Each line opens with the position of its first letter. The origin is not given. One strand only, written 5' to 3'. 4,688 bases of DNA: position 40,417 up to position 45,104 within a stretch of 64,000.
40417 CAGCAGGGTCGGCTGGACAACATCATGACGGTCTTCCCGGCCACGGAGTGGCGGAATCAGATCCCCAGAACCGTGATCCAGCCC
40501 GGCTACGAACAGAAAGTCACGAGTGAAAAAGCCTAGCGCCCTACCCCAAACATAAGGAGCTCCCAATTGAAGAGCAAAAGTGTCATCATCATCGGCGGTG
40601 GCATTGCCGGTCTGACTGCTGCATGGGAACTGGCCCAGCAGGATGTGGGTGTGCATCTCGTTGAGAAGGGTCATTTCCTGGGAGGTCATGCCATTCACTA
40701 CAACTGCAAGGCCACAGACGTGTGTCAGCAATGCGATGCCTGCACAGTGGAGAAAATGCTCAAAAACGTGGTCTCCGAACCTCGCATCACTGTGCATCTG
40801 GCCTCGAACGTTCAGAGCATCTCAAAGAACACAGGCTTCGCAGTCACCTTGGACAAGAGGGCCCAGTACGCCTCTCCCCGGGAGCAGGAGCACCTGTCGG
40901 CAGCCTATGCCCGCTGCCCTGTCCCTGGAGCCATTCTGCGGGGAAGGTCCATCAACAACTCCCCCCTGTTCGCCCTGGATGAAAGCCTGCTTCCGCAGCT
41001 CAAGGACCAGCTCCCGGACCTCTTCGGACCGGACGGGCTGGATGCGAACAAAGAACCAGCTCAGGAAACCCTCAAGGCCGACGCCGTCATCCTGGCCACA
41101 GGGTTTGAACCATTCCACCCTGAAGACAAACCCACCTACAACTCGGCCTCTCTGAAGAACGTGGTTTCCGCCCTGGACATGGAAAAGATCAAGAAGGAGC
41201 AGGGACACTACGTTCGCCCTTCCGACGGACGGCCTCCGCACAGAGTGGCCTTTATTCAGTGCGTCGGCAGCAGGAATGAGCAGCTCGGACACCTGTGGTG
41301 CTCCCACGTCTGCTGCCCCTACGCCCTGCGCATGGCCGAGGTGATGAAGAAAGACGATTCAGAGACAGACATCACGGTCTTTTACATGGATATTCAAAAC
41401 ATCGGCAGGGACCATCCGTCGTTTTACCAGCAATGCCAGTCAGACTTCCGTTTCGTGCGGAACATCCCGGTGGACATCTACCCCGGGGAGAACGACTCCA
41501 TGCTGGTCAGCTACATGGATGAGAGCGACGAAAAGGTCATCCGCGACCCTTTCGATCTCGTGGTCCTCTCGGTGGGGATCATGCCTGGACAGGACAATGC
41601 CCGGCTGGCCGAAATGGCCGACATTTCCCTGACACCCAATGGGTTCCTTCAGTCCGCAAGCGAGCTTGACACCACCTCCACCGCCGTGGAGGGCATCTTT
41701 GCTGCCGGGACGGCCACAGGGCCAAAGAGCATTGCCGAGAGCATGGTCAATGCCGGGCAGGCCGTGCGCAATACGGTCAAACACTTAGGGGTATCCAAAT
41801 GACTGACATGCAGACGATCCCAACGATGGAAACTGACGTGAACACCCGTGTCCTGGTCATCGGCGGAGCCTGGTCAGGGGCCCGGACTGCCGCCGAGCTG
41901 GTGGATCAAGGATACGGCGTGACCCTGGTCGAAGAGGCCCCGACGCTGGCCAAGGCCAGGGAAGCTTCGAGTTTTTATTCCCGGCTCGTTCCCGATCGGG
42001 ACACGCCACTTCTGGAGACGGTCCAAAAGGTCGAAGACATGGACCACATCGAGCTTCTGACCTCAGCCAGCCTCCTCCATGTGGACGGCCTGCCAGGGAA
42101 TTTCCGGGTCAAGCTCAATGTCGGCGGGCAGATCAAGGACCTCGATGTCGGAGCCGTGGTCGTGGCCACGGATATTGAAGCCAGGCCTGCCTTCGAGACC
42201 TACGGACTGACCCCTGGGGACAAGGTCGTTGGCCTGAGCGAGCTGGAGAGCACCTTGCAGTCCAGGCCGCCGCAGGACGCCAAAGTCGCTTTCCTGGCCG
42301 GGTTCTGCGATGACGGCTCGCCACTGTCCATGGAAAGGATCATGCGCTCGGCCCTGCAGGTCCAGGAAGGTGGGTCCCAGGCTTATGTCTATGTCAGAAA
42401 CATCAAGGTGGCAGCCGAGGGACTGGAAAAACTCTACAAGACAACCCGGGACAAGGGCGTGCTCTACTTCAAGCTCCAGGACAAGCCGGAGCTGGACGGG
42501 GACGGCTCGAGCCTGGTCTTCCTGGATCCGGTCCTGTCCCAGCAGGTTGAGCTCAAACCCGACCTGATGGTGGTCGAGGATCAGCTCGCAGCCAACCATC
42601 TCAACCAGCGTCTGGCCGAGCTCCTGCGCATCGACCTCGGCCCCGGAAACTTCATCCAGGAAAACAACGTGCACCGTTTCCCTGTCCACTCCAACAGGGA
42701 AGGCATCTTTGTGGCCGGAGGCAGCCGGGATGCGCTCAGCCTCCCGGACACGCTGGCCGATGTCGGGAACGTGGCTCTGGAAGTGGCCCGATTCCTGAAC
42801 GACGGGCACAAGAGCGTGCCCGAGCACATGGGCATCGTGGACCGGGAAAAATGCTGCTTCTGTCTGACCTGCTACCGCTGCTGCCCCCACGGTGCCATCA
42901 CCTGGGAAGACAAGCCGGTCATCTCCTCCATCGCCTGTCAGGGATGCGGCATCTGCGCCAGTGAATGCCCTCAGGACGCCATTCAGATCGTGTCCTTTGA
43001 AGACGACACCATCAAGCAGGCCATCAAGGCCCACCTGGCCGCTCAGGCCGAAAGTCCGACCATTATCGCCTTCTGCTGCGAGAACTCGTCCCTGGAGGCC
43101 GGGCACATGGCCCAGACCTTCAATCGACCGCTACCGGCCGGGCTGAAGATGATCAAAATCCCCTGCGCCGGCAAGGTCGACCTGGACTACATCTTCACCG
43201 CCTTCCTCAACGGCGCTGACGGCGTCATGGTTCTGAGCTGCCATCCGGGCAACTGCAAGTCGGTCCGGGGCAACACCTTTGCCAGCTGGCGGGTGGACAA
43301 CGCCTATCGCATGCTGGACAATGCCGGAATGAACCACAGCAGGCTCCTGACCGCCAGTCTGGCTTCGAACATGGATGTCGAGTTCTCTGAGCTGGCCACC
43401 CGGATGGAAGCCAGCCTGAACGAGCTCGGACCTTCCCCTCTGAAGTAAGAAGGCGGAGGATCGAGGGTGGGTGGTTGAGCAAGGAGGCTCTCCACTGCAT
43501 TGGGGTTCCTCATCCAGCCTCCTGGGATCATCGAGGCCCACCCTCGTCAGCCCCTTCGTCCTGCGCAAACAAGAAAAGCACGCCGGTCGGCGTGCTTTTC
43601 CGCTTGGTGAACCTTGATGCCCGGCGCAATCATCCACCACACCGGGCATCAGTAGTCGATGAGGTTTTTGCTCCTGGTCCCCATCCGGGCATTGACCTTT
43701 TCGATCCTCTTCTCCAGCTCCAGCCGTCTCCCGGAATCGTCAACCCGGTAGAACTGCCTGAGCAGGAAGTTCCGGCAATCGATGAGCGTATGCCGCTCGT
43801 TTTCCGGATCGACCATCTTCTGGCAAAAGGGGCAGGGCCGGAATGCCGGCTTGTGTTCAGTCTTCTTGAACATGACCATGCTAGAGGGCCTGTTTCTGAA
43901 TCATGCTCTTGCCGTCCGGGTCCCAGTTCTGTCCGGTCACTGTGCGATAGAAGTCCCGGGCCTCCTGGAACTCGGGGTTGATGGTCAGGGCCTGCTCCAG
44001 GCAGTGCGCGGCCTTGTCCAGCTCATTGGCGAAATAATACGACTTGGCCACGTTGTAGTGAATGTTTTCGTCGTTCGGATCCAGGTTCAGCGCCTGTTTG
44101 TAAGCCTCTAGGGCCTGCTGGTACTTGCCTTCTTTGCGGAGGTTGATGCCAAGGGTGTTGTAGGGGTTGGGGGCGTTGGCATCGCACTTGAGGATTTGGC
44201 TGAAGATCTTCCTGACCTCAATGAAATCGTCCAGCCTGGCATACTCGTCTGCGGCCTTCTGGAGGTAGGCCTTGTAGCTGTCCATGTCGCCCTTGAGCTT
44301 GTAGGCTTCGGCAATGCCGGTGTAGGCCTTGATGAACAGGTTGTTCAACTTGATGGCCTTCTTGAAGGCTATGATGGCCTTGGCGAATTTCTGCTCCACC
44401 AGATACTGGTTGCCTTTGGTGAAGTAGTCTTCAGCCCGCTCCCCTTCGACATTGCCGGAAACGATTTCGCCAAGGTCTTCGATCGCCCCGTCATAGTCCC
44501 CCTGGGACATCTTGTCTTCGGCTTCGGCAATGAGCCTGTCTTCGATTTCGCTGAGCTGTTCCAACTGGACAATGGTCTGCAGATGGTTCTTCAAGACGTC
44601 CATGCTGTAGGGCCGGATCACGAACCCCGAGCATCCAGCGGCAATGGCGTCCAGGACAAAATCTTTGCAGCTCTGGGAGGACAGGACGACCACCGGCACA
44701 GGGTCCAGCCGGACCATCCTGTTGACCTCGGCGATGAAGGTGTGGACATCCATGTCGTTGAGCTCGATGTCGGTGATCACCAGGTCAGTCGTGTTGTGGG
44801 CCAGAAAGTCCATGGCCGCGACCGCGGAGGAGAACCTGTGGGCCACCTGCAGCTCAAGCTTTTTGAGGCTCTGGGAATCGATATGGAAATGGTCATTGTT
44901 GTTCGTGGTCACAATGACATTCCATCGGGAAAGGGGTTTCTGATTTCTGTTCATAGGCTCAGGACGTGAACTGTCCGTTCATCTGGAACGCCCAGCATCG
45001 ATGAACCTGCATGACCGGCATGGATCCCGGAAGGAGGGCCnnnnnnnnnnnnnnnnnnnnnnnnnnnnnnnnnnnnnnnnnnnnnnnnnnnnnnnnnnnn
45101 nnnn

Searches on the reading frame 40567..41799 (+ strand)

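Call 49: search_protein_families(library=pfam, proteins=[window:40567-41799:+], max_evalue=0.001)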
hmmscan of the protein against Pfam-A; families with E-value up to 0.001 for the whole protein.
window:40567-41799:+ (411 aa): 12 families
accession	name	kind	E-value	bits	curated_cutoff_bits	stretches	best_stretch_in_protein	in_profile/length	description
PF07992.20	Pyr_redox_2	-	2.6e-16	60.3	26.1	1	5-95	2-80/291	Pyridine nucleotide-disulphide oxidoreductase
PF13450.12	NAD_binding_8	-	6.3e-11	42.8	21.9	1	8-45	1-38/68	NAD(P)-binding Rossmann-like domain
PF01266.30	DAO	-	2.4e-10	40.9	27.9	1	6-47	2-43/353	FAD dependent oxidoreductase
PF00890.30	FAD_binding_2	-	1.3e-08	34.9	20.4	1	6-42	2-38/414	FAD binding domain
PF03486.20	HI0933_like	-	1.3e-06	28.5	50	1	5-39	2-36/244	HI0933-like protein Rossmann domain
PF12831.13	FAD_oxidored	-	1.3e-06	28.4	27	1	6-42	2-38/416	FAD dependent oxidoreductase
PF13738.12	Pyr_redox_3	-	1.7e-06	28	30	0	7-45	1-39/305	Pyridine nucleotide-disulphide oxidoreductase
PF01134.28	GIDA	-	4.6e-06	26.4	22.1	1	6-40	2-29/391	Glucose inhibited division protein A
PF13454.12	NAD_binding_9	-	4.6e-05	23.9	21.8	0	7-44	1-42/155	FAD-NAD(P)-binding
PF01946.23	Thi4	-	0.00037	20.2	26.2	1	5-41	19-56/235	Thi4 family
PF01494.25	FAD_binding_3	-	0.00074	19.3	22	0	5-34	3-32/349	FAD binding domain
PF00070.33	Pyr_redox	-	0.00083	20.3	22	0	5-36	1-32/82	Pyridine nucleotide-disulphide oxidoreductase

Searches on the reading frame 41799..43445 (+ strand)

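Call 49: search_protein_families(library=pfam, proteins=[window:41799-43445:+], max_evalue=0.001)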
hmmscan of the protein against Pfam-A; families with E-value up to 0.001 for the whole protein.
window:41799-43445:+ (549 aa): 7 families
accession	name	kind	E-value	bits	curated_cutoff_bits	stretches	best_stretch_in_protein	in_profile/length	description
PF02662.21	FlpD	-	3.9e-32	111.3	22.3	1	422-544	1-123/123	Methyl-viologen-reducing hydrogenase, delta subunit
PF00037.32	Fer4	-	1.7e-07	31.2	21.1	1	375-396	3-24/24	4Fe-4S binding domain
PF13187.11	Fer4_9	-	6.8e-07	29.7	27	0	344-367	34-52/52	4Fe-4S dicluster domain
PF13738.12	Pyr_redox_3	-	2.3e-05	24.2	30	1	15-114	164-257/305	Pyridine nucleotide-disulphide oxidoreductase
PF14697.11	Fer4_21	-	0.0001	22.8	35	1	346-396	2-58/59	4Fe-4S dicluster domain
PF07992.20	Pyr_redox_2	-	0.00014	21.8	26.1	1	17-127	2-110/291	Pyridine nucleotide-disulphide oxidoreductase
PF12838.12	Fer4_7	-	0.001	20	27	0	351-394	1-52/52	4Fe-4S dicluster domain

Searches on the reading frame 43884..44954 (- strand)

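Call 29: search_protein_families(library=pfam, proteins=[window:43884-44954:-], max_evalue=0.001)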
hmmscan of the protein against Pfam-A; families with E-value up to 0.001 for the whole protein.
window:43884-44954:- (357 aa): 21 families
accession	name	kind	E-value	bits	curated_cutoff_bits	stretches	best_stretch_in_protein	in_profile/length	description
PF07719.23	TPR_2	-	2.4e-22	77.6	27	3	265-295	4-34/34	Tetratricopeptide repeat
PF00515.34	TPR_1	-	4.3e-21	74.2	27.8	3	265-295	4-34/34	Tetratricopeptide repeat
PF13414.12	TPR_11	-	5.8e-19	67.9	26.8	1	272-307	4-39/42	TPR repeat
PF13181.12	TPR_8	-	3.4e-16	58.4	25.7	1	265-295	4-34/34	Tetratricopeptide repeat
PF14559.12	TPR_19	-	5.6e-14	52.7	25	1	272-332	1-61/68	Tetratricopeptide repeat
PF13424.12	TPR_12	-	1.7e-12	47.7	30.1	2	265-326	6-75/77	Tetratricopeptide repeat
PF13428.12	TPR_14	-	1.9e-12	46.9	23.5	0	267-304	6-43/44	Tetratricopeptide repeat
PF00072.30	Response_reg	-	1.4e-11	45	30.2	1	25-125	13-110/111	Response regulator receiver domain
PF13432.12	TPR_16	-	3.5e-09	37.4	32.7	1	267-327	2-62/65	Tetratricopeptide repeat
PF25063.1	ARM_TT21_C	-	1.6e-07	31.9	35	1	228-333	96-201/209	Tetratricopeptide repeat protein 21 C-terminal ARM domain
PF12895.13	ANAPC3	-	1.8e-07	31.8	27.2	1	258-321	19-81/82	Anaphase-promoting complex, cyclosome, subunit 3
PF13431.12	TPR_17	-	1.9e-07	31.3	24.4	0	284-315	1-32/34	Tetratricopeptide repeat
PF23914.1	TPR_CcmH_CycH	-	8.4e-07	29.4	42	0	268-328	56-119/158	Cytochrome c-type biogenesis protein H TPR domain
PF13174.12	TPR_6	-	2.5e-06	28.2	26.3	0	268-294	6-32/33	Tetratricopeptide repeat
PF25060.1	ARM_TT21_2nd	-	4.1e-05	23.6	27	0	247-336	42-130/270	Tetratricopeptide repeat protein 21 second ARM domain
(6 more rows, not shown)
